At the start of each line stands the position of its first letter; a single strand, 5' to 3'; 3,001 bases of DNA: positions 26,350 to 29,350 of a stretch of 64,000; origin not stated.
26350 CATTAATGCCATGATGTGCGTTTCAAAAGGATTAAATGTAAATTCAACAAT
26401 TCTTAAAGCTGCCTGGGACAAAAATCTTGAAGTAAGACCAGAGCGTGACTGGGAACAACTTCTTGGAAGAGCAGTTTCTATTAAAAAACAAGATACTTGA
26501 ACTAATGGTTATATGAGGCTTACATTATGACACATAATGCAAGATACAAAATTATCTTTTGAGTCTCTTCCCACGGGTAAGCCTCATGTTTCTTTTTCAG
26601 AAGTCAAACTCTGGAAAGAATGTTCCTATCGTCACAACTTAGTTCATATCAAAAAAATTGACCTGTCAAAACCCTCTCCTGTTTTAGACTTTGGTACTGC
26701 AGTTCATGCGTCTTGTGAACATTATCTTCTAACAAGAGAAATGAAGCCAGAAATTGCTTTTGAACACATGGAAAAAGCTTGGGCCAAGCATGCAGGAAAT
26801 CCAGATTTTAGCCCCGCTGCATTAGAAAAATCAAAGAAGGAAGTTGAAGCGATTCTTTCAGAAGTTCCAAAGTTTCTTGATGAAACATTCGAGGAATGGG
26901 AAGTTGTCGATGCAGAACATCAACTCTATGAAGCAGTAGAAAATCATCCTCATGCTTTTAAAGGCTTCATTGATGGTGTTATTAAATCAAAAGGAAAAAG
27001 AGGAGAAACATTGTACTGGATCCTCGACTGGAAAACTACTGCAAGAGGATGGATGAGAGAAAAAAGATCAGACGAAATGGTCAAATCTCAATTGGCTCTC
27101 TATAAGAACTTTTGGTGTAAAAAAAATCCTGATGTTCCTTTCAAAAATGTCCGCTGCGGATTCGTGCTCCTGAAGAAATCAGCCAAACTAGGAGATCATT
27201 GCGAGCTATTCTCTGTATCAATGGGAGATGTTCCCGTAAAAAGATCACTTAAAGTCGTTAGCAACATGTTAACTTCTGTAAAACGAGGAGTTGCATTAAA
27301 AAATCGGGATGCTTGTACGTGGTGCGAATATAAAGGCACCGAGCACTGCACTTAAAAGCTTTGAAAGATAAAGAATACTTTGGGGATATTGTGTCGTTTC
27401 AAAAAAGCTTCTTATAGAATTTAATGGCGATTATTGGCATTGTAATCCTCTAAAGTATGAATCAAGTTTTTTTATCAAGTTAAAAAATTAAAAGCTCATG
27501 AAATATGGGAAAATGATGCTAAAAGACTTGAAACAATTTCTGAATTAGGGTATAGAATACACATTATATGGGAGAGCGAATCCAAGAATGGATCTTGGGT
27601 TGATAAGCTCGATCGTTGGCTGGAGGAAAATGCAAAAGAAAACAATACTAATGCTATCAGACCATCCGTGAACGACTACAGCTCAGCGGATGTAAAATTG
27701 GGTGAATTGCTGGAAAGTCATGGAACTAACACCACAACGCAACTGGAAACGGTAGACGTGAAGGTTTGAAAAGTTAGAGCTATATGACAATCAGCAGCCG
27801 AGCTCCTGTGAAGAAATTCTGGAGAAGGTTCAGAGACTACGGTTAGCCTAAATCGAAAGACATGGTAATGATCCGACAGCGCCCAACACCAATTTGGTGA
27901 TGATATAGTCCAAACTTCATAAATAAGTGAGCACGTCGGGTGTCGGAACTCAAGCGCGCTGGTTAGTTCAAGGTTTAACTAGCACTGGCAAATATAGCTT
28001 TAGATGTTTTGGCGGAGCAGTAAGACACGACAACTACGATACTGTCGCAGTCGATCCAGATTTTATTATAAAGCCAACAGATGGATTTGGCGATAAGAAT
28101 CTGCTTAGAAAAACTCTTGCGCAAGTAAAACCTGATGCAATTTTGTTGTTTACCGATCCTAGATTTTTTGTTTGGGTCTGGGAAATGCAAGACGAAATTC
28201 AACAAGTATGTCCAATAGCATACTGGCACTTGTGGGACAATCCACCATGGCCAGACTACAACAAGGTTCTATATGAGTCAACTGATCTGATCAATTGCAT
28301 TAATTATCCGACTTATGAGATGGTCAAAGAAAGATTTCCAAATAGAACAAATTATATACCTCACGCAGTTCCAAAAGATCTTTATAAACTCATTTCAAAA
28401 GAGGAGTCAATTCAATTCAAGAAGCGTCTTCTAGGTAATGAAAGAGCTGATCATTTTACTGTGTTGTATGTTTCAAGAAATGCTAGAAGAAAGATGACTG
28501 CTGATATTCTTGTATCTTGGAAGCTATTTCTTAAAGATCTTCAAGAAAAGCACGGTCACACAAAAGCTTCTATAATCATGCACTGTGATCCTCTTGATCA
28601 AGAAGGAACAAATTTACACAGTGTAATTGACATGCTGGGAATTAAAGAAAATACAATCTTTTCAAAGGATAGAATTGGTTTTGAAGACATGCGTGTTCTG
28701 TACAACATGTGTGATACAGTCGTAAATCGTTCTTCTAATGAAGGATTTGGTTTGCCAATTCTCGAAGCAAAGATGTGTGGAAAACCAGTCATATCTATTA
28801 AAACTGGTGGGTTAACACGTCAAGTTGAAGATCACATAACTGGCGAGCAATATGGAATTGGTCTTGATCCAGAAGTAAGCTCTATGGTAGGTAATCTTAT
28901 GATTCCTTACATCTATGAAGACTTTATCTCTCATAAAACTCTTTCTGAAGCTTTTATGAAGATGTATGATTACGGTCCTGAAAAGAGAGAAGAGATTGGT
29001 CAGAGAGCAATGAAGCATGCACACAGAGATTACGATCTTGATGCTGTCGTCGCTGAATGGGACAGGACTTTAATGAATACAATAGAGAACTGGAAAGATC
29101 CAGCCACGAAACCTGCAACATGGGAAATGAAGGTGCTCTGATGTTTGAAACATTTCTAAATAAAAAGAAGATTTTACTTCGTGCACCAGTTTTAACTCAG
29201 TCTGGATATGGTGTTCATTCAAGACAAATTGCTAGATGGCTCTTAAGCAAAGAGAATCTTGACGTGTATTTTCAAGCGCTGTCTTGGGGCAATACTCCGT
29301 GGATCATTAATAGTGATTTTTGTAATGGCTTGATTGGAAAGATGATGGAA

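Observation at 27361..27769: Decayed endonuclease overlapping the intron 5' exon: possible collaborative-homing or intron-invasion snapshot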

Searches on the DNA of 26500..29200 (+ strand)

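Call 7: search_dna_similar(query=window:26500-29200:+, collection=phages, mode=distant, max_rows=25)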
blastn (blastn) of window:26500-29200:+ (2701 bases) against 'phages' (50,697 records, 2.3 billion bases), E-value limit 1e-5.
Records with a match: 23; places in all: 23; records where one place covers at least 80% of the query: 0.
Best place of each record, by identity: 80-90% 1; 60-80% 22.
By first word of the organism name: Staphylococcus 11; Serratia 6; bajarodcaudo 1; uncultured 1; Listeria 1; Bacteriophage 1; crAssphage 1; Shewanella 1.
By host as written in the record: - 4; Staphylococcus sp. 3; Staphylococcus epidermidis C6869 2; Serratia marcescens wk2050 2; Serratia marcescens 2; Serratia marcescens LVF3 2; Staphylococcus gallinarum 1; Staphylococcus epidermidis I0564 1; and 6 more.
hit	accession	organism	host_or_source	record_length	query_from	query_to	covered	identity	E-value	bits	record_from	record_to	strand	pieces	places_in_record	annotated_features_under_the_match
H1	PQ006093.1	bajarodcaudo virus 2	Neotoma bryanti feces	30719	1192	1345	6%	72.8%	2e-9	72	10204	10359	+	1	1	hypothetical protein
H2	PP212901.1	Staphylococcus phage PT1-4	Staphylococcus gallinarum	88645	1190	1340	6%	71.8%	2e-8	69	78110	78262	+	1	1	hypothetical protein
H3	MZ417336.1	Staphylococcus phage PG-2021_46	Staphylococcus epidermidis I0564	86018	1190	1340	6%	71.2%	2e-7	64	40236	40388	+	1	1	record has no annotation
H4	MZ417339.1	Staphylococcus phage PG-2021_5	Staphylococcus epidermidis C6869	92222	1190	1340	6%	71.2%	2e-7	64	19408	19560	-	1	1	record has no annotation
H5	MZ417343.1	Staphylococcus phage PG-2021_74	Staphylococcus epidermidis I0515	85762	1190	1340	6%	71.2%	2e-7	64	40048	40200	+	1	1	record has no annotation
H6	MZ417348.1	Staphylococcus phage PG-2021_88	Staphylococcus epidermidis C6869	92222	1190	1340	6%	71.2%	2e-7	64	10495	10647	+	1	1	record has no annotation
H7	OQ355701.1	Staphylococcus phage vB_SepS_BE22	Staphylococcus epidermidis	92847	1190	1340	6%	71.2%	2e-7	64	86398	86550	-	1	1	hypothetical protein (x2)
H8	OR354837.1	Staphylococcus phage S-CoN_Ph14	Staphylococcus sp.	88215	1190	1340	6%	71.2%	2e-7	64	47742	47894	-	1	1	hypothetical protein (x2)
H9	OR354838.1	Staphylococcus phage S-CoN_Ph15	Staphylococcus sp.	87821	1190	1340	6%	71.2%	2e-7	64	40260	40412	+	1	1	hypothetical protein (x2)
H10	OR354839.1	Staphylococcus phage S-CoN_Ph16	Staphylococcus sp.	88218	1190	1340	6%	71.2%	2e-7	64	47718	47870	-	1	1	hypothetical protein (x2)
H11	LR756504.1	uncultured phage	metagenomic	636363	1195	1341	5%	71.7%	2e-7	64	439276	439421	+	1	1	record has no annotation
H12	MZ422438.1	Listeria phage LPJP1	Listeria grayi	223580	1206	1340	5%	73.4%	6e-9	70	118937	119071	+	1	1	none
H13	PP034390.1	Staphylococcus phage CF5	Staphylococcus warneri PJI isolate 5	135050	1232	1340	4%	74.3%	2e-8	69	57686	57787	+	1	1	none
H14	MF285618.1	Serratia phage vB_SmaM_ 2050HW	Serratia marcescens wk2050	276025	1235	1340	4%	75.9%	6e-9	71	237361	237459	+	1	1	none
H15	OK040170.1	Serratia phage BUCT660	Serratia marcescens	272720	1235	1340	4%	75.9%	6e-9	71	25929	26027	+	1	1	none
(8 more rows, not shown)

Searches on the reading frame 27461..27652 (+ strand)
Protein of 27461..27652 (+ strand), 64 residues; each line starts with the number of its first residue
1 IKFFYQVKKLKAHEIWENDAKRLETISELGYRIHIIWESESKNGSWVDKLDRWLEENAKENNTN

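Call 22: search_protein_representatives(protein=window:27461-27652:+)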
Query: 64 residues. Proteins with E-value up to 0.001 (for the whole library): 29; up to 1e-10: 2; up to 1e-30: 0. The best 29 are listed.
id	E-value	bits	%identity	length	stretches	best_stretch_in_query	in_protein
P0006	4.0e-13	64.9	59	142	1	7-64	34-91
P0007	2.3e-11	59.3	48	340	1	3-64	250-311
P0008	1.7e-09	53.4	50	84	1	12-61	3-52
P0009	1.3e-07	47.5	38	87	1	5-56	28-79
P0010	5.7e-07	45.5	43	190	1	3-60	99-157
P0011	9.2e-06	41.7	41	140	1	3-56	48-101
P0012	1.6e-05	40.9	37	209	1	3-59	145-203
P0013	3.5e-05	39.8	37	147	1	3-56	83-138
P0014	4.6e-05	39.5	50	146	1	3-46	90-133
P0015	5.2e-05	39.3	45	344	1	6-49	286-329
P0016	6.0e-05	39.1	45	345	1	10-57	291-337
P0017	8.9e-05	38.6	40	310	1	3-62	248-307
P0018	9.8e-05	38.4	38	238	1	3-63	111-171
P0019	1.3e-04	38.0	33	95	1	10-57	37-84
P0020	1.5e-04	37.9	44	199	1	1-52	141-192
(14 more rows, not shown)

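Call 23: search_protein_families(library=pfam, proteins=[P0006, P0007, P0010, P0012, P0013, P0017, P0018], max_evalue=0.1)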
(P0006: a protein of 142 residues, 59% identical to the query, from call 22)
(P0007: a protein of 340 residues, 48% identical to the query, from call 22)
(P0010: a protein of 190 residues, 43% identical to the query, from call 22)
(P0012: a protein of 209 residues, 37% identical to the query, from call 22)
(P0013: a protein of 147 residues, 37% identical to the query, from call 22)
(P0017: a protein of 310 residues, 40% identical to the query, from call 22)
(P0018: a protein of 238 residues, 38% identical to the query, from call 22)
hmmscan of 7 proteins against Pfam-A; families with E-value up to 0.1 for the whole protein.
P0006 (142 aa): 2 families
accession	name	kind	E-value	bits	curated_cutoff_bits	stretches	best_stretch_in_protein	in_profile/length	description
PF18741.7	MTES_1575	-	0.0031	18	38.2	1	35-71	48-84/96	REase_MTES_1575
PF05871.18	ESCRT-II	-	0.0088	16.7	27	1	32-90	60-117/138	ESCRT-II complex subunit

P0007 (340 aa): 3 families
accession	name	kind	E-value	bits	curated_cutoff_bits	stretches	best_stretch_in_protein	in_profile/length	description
PF07460.16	NUMOD3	-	0.00062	20.1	20.4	1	142-162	16-36/37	NUMOD3 motif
PF06467.20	zf-FCS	-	0.0041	17.3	22.4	1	48-81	3-39/39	MYM-type Zinc finger with FCS sequence motif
PF18741.7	MTES_1575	-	0.094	13.2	38.2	0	261-290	54-83/96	REase_MTES_1575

P0010 (190 aa): 3 families
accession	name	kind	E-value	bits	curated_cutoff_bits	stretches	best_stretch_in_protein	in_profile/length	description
PF18741.7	MTES_1575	-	7.1e-05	23.2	38.2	1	53-102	10-63/96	REase_MTES_1575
PF04480.18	DUF559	-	0.0022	18.3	20.6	0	55-98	31-75/109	Protein of unknown function (DUF559)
PF25307.1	SEA_Gpr126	-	0.047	14.1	29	0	33-54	17-38/115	SEA domain of adhesion GPCR Gpr126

P0012 (209 aa): 2 families
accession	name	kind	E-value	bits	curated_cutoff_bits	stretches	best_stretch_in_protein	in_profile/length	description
PF18741.7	MTES_1575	-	0.004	17.6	38.2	1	153-195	51-93/96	REase_MTES_1575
PF15949.10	DUF4757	-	0.063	14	27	0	180-205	104-129/167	Domain of unknown function (DUF4757)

P0013 (147 aa): 3 families
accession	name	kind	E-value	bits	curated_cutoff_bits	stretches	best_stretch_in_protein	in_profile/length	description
PF18741.7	MTES_1575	-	0.00057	20.3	38.2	1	88-134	48-94/96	REase_MTES_1575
PF13186.11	SPASM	-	0.068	13.9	21.5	0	60-102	5-49/67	Iron-sulfur cluster-binding domain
PF04480.18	DUF559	-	0.072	13.4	20.6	0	52-78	44-69/109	Protein of unknown function (DUF559)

P0017 (310 aa): 1 family
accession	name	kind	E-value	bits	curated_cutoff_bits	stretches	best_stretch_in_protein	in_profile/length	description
PF18741.7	MTES_1575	-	0.056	14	38.2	0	259-289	54-84/96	REase_MTES_1575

P0018 (238 aa): 3 families
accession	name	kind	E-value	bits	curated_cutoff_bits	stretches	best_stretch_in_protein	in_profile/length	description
PF04480.18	DUF559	-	0.006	16.9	20.6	0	125-152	69-96/109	Protein of unknown function (DUF559)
PF18741.7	MTES_1575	-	0.0089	16.5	38.2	1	121-152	53-84/96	REase_MTES_1575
PF24840.1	NTF2_SigF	-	0.072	13.3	25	0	19-95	23-100/170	SigF NTF2-like domain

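Call 24: search_protein_families(library=phrogs, proteins=[P0006, P0007], max_evalue=0.01)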
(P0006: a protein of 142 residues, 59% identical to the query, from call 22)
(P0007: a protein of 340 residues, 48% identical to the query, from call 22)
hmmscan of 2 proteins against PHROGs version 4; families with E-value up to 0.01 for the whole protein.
P0006 (142 aa): 2 families
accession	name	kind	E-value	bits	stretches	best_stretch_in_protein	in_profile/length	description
phrog_22677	-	unknown function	1.8e-05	25.2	1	34-71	299-336/353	-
phrog_38598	-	unknown function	0.0069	18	0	4-42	14-50/102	-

P0007 (340 aa): 3 families
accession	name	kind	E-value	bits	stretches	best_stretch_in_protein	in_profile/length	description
phrog_22677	-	unknown function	1.4e-14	55.2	1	199-303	243-347/353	-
phrog_3339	-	DNA, RNA and nucleotide metabolism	5.3e-05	23.5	1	152-257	217-320/536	homing endonuclease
phrog_2862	-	unknown function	0.0072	17.6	1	1-38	1-38/118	-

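Call 32: find_encoding_contigs(protein=P0007, flank=4000, max_places=3)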
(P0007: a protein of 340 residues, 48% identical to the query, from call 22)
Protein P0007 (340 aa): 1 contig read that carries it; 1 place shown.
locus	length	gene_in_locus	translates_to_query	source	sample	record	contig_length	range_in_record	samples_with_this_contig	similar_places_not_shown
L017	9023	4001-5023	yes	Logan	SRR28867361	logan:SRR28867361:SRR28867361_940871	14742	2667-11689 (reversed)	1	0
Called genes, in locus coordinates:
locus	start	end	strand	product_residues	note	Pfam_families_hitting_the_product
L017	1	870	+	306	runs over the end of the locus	-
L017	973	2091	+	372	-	PF03721:UDPG_MGDP_dh_N, PF00984:UDPG_MGDP_dh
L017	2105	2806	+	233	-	-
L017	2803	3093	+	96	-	-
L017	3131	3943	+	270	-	PF12705:PDDEXK_1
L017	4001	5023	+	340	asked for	-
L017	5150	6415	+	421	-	PF20706:GT4-conflict (weak), PF00534:Glycos_transf_1, PF13692:Glyco_trans_1_4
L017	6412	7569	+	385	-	PF20706:GT4-conflict (faint), PF00534:Glycos_transf_1, PF13524:Glyco_trans_1_2 (weak), PF13692:Glyco_trans_1_4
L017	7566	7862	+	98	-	-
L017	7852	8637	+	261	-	-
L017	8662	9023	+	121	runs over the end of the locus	-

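Call 67: find_encoding_contigs(protein=P0017, flank=2500, max_places=2)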
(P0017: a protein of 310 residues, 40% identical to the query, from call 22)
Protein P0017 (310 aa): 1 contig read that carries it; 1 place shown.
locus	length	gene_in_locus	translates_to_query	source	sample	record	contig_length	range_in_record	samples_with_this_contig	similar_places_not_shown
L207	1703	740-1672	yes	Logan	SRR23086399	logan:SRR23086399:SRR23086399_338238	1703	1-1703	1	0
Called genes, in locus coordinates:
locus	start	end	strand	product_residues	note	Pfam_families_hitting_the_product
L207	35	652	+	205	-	-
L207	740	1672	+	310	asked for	-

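Call 68: find_encoding_contigs(protein=P0013, flank=2500, max_places=2)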
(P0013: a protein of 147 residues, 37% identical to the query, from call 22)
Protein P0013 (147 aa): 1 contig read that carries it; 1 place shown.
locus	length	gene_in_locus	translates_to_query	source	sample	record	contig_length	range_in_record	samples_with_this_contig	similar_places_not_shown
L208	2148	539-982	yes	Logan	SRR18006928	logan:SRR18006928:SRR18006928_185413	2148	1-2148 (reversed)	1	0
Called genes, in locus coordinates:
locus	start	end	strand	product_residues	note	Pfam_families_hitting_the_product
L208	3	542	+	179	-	?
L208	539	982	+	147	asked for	-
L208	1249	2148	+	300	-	?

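Call 69: find_encoding_contigs(protein=P0012, flank=2500, max_places=2)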
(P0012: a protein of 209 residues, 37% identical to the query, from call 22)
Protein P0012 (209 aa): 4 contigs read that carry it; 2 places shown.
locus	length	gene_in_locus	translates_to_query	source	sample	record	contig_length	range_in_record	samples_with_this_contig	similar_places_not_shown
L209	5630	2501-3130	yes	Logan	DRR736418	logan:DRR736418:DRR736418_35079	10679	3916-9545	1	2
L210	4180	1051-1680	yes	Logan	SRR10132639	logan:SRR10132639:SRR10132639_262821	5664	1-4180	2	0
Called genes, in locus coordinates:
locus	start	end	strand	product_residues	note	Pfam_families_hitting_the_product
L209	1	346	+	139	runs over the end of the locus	-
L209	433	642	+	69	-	-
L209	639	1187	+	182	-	-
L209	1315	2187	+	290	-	PF12705:PDDEXK_1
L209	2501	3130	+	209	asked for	-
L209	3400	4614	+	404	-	PF00534:Glycos_transf_1, PF13692:Glyco_trans_1_4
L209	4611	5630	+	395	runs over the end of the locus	PF13692:Glyco_trans_1_4 (weak), PF00534:Glycos_transf_1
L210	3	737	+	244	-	?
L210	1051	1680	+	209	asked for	-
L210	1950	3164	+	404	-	PF00534:Glycos_transf_1, PF13692:Glyco_trans_1_4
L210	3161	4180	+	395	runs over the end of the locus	PF13692:Glyco_trans_1_4 (weak), PF00534:Glycos_transf_1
